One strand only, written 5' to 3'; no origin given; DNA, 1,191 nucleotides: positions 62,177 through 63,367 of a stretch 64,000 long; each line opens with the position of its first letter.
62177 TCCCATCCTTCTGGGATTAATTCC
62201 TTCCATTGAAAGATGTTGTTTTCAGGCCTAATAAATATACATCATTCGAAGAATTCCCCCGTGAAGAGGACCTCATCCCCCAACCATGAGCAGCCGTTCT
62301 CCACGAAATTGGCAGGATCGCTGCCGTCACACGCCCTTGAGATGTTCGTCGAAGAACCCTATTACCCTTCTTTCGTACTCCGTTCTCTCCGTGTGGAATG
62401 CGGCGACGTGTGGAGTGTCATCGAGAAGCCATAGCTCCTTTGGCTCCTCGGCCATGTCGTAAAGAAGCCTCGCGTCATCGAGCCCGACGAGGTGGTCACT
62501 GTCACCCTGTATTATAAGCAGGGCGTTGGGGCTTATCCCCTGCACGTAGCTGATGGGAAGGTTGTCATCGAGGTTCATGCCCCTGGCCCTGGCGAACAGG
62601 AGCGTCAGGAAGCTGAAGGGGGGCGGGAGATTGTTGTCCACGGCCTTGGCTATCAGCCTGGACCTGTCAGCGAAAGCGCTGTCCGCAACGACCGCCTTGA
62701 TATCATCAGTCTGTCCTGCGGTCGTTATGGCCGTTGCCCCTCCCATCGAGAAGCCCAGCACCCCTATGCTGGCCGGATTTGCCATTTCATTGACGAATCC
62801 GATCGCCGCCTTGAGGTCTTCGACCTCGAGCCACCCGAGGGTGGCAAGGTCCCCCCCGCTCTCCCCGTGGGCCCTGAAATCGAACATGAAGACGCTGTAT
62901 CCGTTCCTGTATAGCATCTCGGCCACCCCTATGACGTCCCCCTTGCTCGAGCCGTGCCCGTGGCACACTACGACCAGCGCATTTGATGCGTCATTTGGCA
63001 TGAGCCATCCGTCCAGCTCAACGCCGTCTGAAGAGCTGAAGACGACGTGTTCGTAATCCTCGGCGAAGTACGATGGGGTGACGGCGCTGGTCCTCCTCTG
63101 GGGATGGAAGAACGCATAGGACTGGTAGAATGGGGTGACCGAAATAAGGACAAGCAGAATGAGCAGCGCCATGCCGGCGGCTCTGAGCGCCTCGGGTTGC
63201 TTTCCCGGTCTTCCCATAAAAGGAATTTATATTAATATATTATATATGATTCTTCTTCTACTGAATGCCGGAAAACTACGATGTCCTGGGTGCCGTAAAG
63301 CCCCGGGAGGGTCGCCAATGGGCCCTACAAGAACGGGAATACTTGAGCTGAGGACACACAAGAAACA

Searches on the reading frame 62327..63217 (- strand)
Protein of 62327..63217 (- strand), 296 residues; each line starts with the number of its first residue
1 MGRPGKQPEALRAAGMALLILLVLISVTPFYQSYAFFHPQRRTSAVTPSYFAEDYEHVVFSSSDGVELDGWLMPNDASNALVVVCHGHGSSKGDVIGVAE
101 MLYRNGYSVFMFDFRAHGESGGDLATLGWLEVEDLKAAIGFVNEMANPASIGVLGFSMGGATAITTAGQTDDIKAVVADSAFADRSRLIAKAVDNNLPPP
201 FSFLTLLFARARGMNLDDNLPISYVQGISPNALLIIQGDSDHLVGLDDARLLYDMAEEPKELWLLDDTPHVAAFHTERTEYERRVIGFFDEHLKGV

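Call 27: search_protein_families(library=pfam, max_evalue=0.001, proteins=[window:62327-63217:-])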
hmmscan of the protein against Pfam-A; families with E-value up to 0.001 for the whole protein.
window:62327-63217:- (296 aa): 8 families
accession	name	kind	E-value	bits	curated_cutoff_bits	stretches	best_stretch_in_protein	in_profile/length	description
PF12146.15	Hydrolase_4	-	3.9e-17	62.8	27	1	78-184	3-112/239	Serine aminopeptidase, S33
PF00561.26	Abhydrolase_1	-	1.7e-15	57.8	25.8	1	81-185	2-103/245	alpha/beta hydrolase fold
PF12697.13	Abhydrolase_6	-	4.9e-10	40.9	26.3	1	82-213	1-110/217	Alpha/beta hydrolase family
PF02129.25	Peptidase_S15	-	1.5e-08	35.1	23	1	79-187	46-134/262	X-Pro dipeptidyl-peptidase (S15 family)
PF20434.5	BD-FAE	-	2.2e-08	34.3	26.8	1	78-253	12-212/215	BD-FAE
PF00326.27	Peptidase_S9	-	9.8e-08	32.2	22.6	1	100-294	8-211/213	Prolyl oligopeptidase family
PF05448.18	AXE1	-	1.4e-05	24.5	21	0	147-182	174-209/321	Acetyl xylan esterase (AXE1)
PF01738.24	DLH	-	2.5e-05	24.4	21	1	79-178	14-126/217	Dienelactone hydrolase family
